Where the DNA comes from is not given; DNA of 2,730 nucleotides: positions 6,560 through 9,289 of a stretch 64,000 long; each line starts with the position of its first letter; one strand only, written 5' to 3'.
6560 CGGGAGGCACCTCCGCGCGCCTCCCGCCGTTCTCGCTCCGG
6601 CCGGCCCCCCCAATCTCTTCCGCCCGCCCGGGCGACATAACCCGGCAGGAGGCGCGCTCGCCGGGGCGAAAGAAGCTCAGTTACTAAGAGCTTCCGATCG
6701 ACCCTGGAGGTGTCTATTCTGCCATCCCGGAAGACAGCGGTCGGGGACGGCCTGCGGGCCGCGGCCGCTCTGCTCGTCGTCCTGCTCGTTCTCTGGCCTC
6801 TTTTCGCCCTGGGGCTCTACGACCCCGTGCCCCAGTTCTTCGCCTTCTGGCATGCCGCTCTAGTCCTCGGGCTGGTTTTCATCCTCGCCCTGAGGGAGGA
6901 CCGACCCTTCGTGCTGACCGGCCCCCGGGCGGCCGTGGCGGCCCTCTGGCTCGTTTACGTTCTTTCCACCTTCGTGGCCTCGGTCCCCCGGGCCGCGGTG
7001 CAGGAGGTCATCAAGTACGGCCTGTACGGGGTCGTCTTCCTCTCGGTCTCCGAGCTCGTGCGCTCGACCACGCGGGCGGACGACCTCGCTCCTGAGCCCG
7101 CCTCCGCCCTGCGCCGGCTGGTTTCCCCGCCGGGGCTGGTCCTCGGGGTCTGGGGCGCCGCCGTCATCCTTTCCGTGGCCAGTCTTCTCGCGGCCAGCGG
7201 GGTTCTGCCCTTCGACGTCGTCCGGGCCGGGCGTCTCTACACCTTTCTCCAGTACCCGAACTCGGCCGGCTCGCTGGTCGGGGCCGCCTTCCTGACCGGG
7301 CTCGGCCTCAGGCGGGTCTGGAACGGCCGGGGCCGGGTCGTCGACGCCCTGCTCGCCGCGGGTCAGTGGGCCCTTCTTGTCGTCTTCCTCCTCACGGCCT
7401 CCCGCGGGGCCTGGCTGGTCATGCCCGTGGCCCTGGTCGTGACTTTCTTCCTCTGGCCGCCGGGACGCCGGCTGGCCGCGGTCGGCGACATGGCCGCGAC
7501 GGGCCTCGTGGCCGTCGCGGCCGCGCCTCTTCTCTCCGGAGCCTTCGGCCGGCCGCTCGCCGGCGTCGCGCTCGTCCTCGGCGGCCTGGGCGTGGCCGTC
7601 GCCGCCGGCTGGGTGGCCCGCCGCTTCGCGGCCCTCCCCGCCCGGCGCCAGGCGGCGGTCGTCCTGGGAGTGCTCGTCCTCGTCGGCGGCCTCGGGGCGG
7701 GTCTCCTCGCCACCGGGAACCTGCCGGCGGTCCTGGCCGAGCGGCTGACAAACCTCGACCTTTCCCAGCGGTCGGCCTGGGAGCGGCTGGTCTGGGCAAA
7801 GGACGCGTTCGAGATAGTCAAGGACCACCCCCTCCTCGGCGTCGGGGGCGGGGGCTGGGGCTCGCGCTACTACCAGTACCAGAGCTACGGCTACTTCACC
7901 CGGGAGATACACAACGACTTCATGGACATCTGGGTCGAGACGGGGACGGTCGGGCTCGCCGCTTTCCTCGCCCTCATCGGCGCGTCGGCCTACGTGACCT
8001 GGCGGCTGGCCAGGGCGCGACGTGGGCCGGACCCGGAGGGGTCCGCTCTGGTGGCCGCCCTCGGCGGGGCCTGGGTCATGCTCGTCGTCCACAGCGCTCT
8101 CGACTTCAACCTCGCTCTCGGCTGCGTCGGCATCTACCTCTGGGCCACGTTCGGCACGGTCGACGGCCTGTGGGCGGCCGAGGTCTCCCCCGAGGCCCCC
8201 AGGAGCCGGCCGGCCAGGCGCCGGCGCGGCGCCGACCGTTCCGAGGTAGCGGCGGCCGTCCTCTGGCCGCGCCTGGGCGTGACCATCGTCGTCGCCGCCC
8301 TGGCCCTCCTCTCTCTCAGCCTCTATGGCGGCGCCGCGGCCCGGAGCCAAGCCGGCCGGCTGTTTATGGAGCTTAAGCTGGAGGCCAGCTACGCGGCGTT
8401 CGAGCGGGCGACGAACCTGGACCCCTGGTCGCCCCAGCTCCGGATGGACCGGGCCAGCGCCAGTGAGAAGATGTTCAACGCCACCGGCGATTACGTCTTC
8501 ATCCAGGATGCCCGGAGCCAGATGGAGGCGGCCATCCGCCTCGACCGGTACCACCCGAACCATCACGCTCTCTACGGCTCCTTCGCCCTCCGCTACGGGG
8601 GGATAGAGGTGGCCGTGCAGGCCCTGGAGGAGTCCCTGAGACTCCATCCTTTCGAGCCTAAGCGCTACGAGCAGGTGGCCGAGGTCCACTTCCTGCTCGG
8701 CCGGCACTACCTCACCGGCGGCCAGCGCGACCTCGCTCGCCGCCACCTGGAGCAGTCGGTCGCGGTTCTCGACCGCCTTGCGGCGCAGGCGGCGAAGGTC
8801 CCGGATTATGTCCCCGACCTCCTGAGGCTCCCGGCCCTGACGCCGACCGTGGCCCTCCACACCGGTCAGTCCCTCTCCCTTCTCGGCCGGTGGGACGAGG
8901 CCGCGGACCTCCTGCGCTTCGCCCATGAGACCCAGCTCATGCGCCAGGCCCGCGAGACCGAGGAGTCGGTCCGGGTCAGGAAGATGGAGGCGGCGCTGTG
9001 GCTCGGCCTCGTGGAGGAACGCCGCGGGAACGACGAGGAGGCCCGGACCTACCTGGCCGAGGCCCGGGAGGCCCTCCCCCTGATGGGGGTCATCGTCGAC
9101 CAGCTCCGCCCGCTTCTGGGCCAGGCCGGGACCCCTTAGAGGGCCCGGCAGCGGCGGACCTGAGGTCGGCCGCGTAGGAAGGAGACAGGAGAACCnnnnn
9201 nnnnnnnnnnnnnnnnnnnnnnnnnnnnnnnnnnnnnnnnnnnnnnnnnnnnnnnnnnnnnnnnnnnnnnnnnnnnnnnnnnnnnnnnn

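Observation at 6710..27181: Surface-glycan (probably S-layer glycosylation) locus immediately downstream of the SLH genes, with three Wzy_C proteins and no recognisable flippase or ABC exporter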

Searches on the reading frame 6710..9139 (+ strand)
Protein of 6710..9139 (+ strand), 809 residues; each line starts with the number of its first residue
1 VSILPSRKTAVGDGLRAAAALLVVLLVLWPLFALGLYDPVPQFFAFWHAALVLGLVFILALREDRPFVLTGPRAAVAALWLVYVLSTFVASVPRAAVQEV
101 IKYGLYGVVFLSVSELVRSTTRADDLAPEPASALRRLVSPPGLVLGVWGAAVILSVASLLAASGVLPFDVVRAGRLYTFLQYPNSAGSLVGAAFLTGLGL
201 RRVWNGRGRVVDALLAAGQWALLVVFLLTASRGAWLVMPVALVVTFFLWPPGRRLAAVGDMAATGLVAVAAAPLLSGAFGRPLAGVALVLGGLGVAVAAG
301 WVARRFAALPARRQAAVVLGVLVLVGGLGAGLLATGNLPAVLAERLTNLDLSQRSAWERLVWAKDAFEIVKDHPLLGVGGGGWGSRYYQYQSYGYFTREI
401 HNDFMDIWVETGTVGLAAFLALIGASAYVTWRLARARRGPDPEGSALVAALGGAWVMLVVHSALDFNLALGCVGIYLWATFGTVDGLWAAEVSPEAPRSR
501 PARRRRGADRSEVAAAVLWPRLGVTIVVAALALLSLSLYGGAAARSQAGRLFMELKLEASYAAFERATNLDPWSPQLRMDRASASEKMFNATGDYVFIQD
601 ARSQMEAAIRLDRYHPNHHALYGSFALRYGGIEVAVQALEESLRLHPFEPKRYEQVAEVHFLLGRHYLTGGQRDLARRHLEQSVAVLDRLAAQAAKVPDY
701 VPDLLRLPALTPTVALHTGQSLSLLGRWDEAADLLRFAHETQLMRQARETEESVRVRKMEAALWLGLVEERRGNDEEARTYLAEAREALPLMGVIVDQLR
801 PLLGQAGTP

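Call 5: search_protein_families(library=pfam, proteins=[window:6710-9139:+], max_evalue=0.01)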
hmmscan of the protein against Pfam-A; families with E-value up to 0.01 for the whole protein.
window:6710-9139:+ (809 aa): 5 families
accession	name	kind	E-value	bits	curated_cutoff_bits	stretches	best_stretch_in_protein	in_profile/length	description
PF04932.20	Wzy_C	-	4.8e-15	56.1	31.7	1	220-420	4-149/149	O-Antigen ligase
PF07719.23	TPR_2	-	1.4e-07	31.5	27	0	657-685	1-29/34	Tetratricopeptide repeat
PF13424.12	TPR_12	-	2.1e-07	31.5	30.1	1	622-687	9-75/77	Tetratricopeptide repeat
PF13428.12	TPR_14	-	1.1e-05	26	23.5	0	760-790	2-32/44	Tetratricopeptide repeat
PF13174.12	TPR_6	-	4.4e-05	24.3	26.3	0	760-786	1-27/33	Tetratricopeptide repeat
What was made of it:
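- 6710..9139 (+): WsfB-like Wzy_C-TPR membrane protein, 809 aa. Proposed O-oligosaccharyltransferase acting on SLH proteins. Wzy_C 56.1 bits plus TPR (call 5).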

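Call 10: search_protein_families(library=ncbifam, proteins=[window:6710-9139:+], max_evalue=0.01)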
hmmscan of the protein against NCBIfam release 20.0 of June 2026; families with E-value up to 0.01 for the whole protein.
window:6710-9139:+ (809 aa): 2 families
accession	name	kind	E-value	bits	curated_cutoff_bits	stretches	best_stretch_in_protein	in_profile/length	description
TIGR00947.1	2A73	equivalog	3.2e-12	46.2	366.4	2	261-465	200-400/425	IctB family putative bicarbonate transporter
TIGR03097.1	PEP_O_lig_1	hypoth_equivalog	6.7e-06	25.2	188.1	1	311-435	231-353/408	putative O-glycosylation ligase, exosortase A system-associated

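Call 14: find_homologous_proteins(query=window:6710-9139:+)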
Query window:6710-9139:+ (809 aa): 31 proteins with E <= 0.001 among 8000 candidates.
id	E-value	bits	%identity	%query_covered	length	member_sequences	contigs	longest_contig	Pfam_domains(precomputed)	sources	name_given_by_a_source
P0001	0.0e+0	1753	100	100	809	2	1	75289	PF13424.13,PF13428.13,PF07719.24,PF04932.21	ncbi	-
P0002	1.1e-215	737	47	98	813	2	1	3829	PF04932.21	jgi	jgi:tetratricopeptide (TPR) repeat protein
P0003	1.0e-200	687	49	95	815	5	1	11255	PF13414.13,PF04932.21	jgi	jgi:tetratricopeptide (TPR) repeat protein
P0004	1.2e-199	684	48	98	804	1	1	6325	PF13428.13,PF07719.24,PF04932.21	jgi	-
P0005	1.9e-199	683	48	96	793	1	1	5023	PF04932.21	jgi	jgi:tetratricopeptide (TPR) repeat protein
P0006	3.6e-197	675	48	95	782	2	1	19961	PF04932.21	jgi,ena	-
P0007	3.7e-195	669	47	96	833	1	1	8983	PF13428.13,PF04932.21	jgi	-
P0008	5.1e-195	668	48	98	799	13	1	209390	PF13414.13,PF04932.21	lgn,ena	-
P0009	2.6e-191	656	45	98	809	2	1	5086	PF04932.21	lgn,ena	-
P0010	3.1e-191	656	47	98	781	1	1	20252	PF04932.21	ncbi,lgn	-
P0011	1.4e-190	654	47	96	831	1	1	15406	PF04932.21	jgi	jgi:tetratricopeptide (TPR) repeat protein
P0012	1.1e-189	651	47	98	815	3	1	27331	PF13414.13,PF04932.21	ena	-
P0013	1.9e-189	650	46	98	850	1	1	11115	PF13181.13,PF04932.21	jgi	-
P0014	5.7e-187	642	46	96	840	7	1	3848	PF13428.13,PF04932.21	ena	-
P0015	1.7e-183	630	46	96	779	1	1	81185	PF13428.13,PF04932.21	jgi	jgi:tetratricopeptide (TPR) repeat protein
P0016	3.1e-182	626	45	100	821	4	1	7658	PF13428.13,PF07719.24,PF04932.21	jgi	-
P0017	1.8e-177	610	45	98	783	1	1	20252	PF04932.21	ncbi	-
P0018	1.9e-177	610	45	98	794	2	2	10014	PF04932.21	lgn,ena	-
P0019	5.4e-175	602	45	97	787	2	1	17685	PF04932.21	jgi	jgi:O-antigen ligase/tetratricopeptide (TPR) repeat protein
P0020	8.3e-170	585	44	96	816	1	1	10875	PF04932.21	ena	-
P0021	6.3e-160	552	41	96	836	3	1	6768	PF13428.13,PF07719.24,PF04932.21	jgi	-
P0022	2.2e-158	547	56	59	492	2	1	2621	PF07719.24,PF04932.21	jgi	-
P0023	7.2e-151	522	39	96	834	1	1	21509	PF13428.13,PF07719.24,PF04932.21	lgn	-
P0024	8.0e-151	522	40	96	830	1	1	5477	PF14559.13,PF13431.13,PF13428.13,PF13181.13,PF07719.24,PF13174.13,PF04932.21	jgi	-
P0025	3.5e-138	480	38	93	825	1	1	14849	PF04932.21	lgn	-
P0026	1.9e-59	220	31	56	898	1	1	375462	PF13181.13,PF04932.21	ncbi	ncbi:MAG: O-antigen ligase family protein [Symbiobacteriia bacterium]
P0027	4.1e-59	219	32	78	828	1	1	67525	PF23914.2,PF13428.13,PF07719.24,PF04932.21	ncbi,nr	ncbi:MAG: O-antigen ligase family protein [Firmicutes bacterium]|nr:O-antigen ligase family protein 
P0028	8.1e-59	218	33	63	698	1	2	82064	PF14559.13,PF23914.2,PF04932.21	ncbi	-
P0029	3.9e-55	206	32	82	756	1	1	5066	PF04932.21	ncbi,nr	ncbi:MAG: O-antigen ligase family protein, partial [Clostridia bacterium]|nr:O-antigen ligase family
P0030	2.5e-14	71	33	39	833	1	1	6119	PF04932.21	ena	-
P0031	7.4e-5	39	38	5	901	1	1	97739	PF04932.21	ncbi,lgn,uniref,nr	ncbi:O-antigen ligase family protein [Paenibacillus sp. S150]|uniref:O-antigen ligase family protein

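Call 16: find_encoding_contigs(protein=P0001, flank=10000, max_places=4)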
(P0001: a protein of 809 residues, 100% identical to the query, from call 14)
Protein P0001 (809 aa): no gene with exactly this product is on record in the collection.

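Call 18: find_related_loci(query=A1, collection=genome_contigs, flank=10000)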
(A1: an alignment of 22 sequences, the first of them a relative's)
Query A1 (809 aa) in genome_contigs; peptide patterns used: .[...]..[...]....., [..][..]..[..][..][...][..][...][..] (x = any residue, [..] = any of these).
140 stretches matched a pattern; 103 encode a relative of the query (tblastn E <= 1e-3); the best 80 are kept; 80 distinct loci.
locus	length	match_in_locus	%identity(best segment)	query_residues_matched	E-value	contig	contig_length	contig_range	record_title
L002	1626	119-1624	52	5-505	4e-129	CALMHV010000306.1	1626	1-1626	MAG TPA_asm: uncultured Firmicutes bacterium isolate ERR2868533_bin.32_CONCOCT_v1.1_MAG genome assembly, contig: ERZ8411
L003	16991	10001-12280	28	25-809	3e-70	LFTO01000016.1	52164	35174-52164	MAG: Clostridiales bacterium DTU086 scaffold29368, whole genome shotgun sequence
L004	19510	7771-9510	26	75-682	3e-63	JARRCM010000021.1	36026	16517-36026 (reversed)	MAG: Thermosediminibacterales bacterium isolate DJKA113_NP-J24_bin.19 scaffold_289, whole genome shotgun sequence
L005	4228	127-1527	34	328-803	2e-60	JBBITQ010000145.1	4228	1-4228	MAG: Clostridiales bacterium isolate PGS172224_bin_40 NODE_6033_length_4228_cov_3.160796, whole genome shotgun sequence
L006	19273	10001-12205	30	23-784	3e-59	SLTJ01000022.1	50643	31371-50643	MAG: Clostridia bacterium isolate 1MN72D_59_214 NODE_58_length_50651_cov_133_865, whole genome shotgun sequence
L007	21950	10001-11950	32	171-804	7e-57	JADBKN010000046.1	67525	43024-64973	MAG: Bacillota bacterium isolate Bu92 bin.92_contig46, whole genome shotgun sequence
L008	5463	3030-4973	33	75-773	3e-56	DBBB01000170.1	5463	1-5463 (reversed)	MAG TPA_asm: Firmicutes bacterium UBA995 UBA995_contig_2210, whole genome shotgun sequence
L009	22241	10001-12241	30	26-804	1e-53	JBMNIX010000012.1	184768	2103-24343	MAG: bacterium isolate SBF912LR0HQ0175 contig_59740, whole genome shotgun sequence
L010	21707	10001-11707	27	83-682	8e-53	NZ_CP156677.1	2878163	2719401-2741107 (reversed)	Phosphitispora sp. TUW77 chromosome, complete genome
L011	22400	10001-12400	33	32-803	3e-50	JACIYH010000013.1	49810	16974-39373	MAG: Bacillota bacterium isolate MAG-73 Firmicutes_C3_bin32_Scaffold_13, whole genome shotgun sequence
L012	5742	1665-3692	32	23-735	1e-49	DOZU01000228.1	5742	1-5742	MAG TPA_asm: Clostridiales bacterium isolate UBA8125 contig_695, whole genome shotgun sequence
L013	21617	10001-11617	29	150-699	3e-49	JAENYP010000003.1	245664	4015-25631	MAG: Thermincola ferriacetica isolate BL5_bin.1 BL5_bin1_NODE_25_length_245664_cov_60.108921, whole genome shotgun seque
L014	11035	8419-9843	32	304-801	5e-47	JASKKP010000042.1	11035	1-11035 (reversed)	MAG: Bacillota bacterium isolate DJKA57_NP-J24_bin.10 scaffold_490, whole genome shotgun sequence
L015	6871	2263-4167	27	67-714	7e-47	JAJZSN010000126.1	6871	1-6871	MAG: Bacillota bacterium isolate SKS3.bin3 NODE_18836_length_6871_cov_2.059015, whole genome shotgun sequence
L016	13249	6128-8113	30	172-803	9e-47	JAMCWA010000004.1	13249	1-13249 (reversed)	MAG: Bacillota bacterium isolate FK_Sedi_B_Bin.70 NODE_18352_length_13249_cov_2.81321, whole genome shotgun sequence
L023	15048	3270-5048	26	79-699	1e-42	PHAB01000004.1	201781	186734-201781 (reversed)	MAG: Firmicutes bacterium HGW-Firmicutes-14 08E140C01_scaffold_56, whole genome shotgun sequence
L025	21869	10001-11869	26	45-697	3e-42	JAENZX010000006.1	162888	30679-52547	MAG: Thermincola ferriacetica isolate BM5_bin.18 BM5_bin18_NODE_41_length_162888_cov_8.920440, whole genome shotgun sequ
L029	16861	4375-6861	29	23-754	4e-40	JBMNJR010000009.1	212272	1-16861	MAG: bacterium isolate SBF912LR0HQ0128 contig_45654, whole genome shotgun sequence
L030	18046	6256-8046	26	83-697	2e-42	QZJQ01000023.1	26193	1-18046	MAG: Nitrospiraceae bacterium isolate SURF_35 Ga0104751_1002789, whole genome shotgun sequence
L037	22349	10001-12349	24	24-799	1e-38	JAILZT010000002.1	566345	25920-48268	MAG: Paenibacillus sp. isolate HOT.CON.154 Contig2, whole genome shotgun sequence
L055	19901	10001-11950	29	168-775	3e-33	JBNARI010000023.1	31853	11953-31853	MAG: Bacillota bacterium isolate Kamch4316-2DMB-11 bin14_IDBA_re-assembly_contigs.fa-23, whole genome shotgun sequence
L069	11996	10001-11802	34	174-791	9e-33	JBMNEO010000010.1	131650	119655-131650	MAG: Dethiobacteria bacterium isolate SBF912LR0HQ0054 contig_34358, whole genome shotgun sequence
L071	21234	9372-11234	27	79-682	4e-26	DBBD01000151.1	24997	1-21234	MAG TPA_asm: Firmicutes bacterium UBA993 UBA993_contig_998, whole genome shotgun sequence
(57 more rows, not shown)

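Call 23: find_encoding_contigs(protein=P0008, flank=10000, max_places=2)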
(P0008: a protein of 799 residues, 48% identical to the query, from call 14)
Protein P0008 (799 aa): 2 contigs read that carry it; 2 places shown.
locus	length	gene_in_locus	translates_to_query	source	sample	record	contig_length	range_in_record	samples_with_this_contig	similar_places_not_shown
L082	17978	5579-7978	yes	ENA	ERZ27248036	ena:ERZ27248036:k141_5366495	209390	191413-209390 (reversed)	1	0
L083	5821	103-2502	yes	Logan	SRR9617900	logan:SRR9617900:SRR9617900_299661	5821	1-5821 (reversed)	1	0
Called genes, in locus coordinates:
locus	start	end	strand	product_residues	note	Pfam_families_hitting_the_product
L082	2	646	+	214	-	?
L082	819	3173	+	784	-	PF04932:Wzy_C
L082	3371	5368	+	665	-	PF00395:SLH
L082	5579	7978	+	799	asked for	PF04932:Wzy_C, PF13414:TPR_11 (faint)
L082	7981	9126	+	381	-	PF13439:Glyco_transf_4, PF13579:Glyco_trans_4_4, PF20706:GT4-conflict, PF00534:Glycos_transf_1, PF13692:Glyco_trans_1_4, PF13524:Glyco_trans_1_2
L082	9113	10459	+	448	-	PF02397:Bac_transf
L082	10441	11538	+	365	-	PF01073:3Beta_HSD, PF01370:Epimerase, PF02719:Polysacc_synt_2, PF04321:RmlD_sub_bind, PF13460:NAD_binding_10 (weak), PF16363:GDP_Man_Dehyd, PF07993:NAD_binding_4 (weak)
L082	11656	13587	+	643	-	PF00395:SLH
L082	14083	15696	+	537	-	PF00595:PDZ, PF13180:PDZ_2, PF17820:PDZ_6, PF03572:Peptidase_S41, PF01471:PG_binding_1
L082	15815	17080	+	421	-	PF13439:Glyco_transf_4 (weak)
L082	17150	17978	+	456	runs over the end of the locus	PF01547:SBP_bac_1, PF13416:SBP_bac_8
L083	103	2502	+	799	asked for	PF04932:Wzy_C, PF13414:TPR_11 (faint)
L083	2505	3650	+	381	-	PF13439:Glyco_transf_4, PF13579:Glyco_trans_4_4, PF20706:GT4-conflict, PF00534:Glycos_transf_1, PF13692:Glyco_trans_1_4, PF13524:Glyco_trans_1_2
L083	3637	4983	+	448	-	PF02397:Bac_transf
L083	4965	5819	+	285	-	?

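Call 24: find_encoding_contigs(protein=P0015, flank=10000, max_places=2)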
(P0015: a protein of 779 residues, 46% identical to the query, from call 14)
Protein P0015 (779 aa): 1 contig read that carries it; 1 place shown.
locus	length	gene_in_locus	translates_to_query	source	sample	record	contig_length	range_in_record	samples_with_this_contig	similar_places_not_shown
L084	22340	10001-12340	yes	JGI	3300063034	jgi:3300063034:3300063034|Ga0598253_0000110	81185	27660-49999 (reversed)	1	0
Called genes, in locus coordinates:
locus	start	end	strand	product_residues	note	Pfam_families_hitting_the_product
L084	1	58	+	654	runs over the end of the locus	PF00395:SLH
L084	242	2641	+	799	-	PF04932:Wzy_C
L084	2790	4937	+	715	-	PF00395:SLH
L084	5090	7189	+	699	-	PF00395:SLH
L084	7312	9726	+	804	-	PF00395:SLH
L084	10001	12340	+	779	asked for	PF04932:Wzy_C, PF13428:TPR_14 (faint)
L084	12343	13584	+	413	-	PF13439:Glyco_transf_4, PF13579:Glyco_trans_4_4, PF20706:GT4-conflict, PF00534:Glycos_transf_1, PF13692:Glyco_trans_1_4, PF13524:Glyco_trans_1_2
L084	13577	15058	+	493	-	PF02397:Bac_transf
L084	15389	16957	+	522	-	PF00595:PDZ, PF13180:PDZ_2, PF17820:PDZ_6, PF03572:Peptidase_S41, PF01471:PG_binding_1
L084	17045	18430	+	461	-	PF01547:SBP_bac_1, PF13416:SBP_bac_8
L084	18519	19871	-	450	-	PF02878:PGM_PMM_I, PF02879:PGM_PMM_II, PF02880:PGM_PMM_III, PF00408:PGM_PMM_IV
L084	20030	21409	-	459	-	PF01522:Polysacc_deac_1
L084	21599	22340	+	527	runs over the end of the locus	PF00933:Glyco_hydro_3, PF01915:Glyco_hydro_3_C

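Call 26: find_encoding_contigs(protein=P0010, flank=10000, max_places=2)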
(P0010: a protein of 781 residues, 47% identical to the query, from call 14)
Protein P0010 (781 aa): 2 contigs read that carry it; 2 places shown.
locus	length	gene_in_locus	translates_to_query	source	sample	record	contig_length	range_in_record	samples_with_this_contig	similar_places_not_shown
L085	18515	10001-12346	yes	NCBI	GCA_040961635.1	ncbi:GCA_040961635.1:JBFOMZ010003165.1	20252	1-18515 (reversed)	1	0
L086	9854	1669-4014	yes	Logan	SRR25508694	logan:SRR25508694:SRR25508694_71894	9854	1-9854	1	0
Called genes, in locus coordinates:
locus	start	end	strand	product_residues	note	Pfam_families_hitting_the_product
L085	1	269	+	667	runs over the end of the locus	?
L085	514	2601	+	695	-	PF00395:SLH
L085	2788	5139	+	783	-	PF04932:Wzy_C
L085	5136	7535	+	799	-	PF04932:Wzy_C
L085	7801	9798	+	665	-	PF00395:SLH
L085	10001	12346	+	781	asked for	PF04932:Wzy_C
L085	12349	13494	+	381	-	PF13439:Glyco_transf_4, PF13579:Glyco_trans_4_4, PF20706:GT4-conflict, PF00534:Glycos_transf_1, PF13692:Glyco_trans_1_4, PF13524:Glyco_trans_1_2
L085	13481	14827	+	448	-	PF02397:Bac_transf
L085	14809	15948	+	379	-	PF01073:3Beta_HSD, PF01370:Epimerase, PF02719:Polysacc_synt_2 (weak), PF04321:RmlD_sub_bind, PF13460:NAD_binding_10 (weak), PF16363:GDP_Man_Dehyd, PF07993:NAD_binding_4 (weak)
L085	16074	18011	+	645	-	PF00395:SLH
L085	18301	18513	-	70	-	?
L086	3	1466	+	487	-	?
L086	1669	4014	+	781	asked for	PF04932:Wzy_C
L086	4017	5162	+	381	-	PF13439:Glyco_transf_4, PF13579:Glyco_trans_4_4, PF20706:GT4-conflict, PF00534:Glycos_transf_1, PF13692:Glyco_trans_1_4, PF13524:Glyco_trans_1_2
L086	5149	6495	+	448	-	PF02397:Bac_transf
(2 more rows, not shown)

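Call 27: find_encoding_contigs(protein=P0012, flank=10000, max_places=2)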
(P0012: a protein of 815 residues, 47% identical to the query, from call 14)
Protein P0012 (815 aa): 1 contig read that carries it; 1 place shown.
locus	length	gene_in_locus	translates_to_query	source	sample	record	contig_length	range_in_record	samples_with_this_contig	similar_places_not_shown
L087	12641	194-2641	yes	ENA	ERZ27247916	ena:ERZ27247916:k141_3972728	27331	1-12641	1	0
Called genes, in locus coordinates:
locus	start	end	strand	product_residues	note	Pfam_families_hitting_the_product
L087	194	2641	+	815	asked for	PF04932:Wzy_C, PF13414:TPR_11 (faint)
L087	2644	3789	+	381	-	PF13439:Glyco_transf_4, PF13579:Glyco_trans_4_4, PF20706:GT4-conflict, PF00534:Glycos_transf_1, PF13692:Glyco_trans_1_4, PF13524:Glyco_trans_1_2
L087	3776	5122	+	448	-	PF02397:Bac_transf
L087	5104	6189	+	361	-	PF01073:3Beta_HSD, PF01370:Epimerase, PF02719:Polysacc_synt_2, PF04321:RmlD_sub_bind, PF13460:NAD_binding_10 (weak), PF16363:GDP_Man_Dehyd, PF07993:NAD_binding_4 (weak)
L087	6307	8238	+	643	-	PF00395:SLH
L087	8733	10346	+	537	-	PF00595:PDZ, PF13180:PDZ_2, PF17820:PDZ_6, PF03572:Peptidase_S41, PF01471:PG_binding_1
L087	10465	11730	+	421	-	PF13439:Glyco_transf_4 (weak)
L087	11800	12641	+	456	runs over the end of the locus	PF01547:SBP_bac_1, PF13416:SBP_bac_8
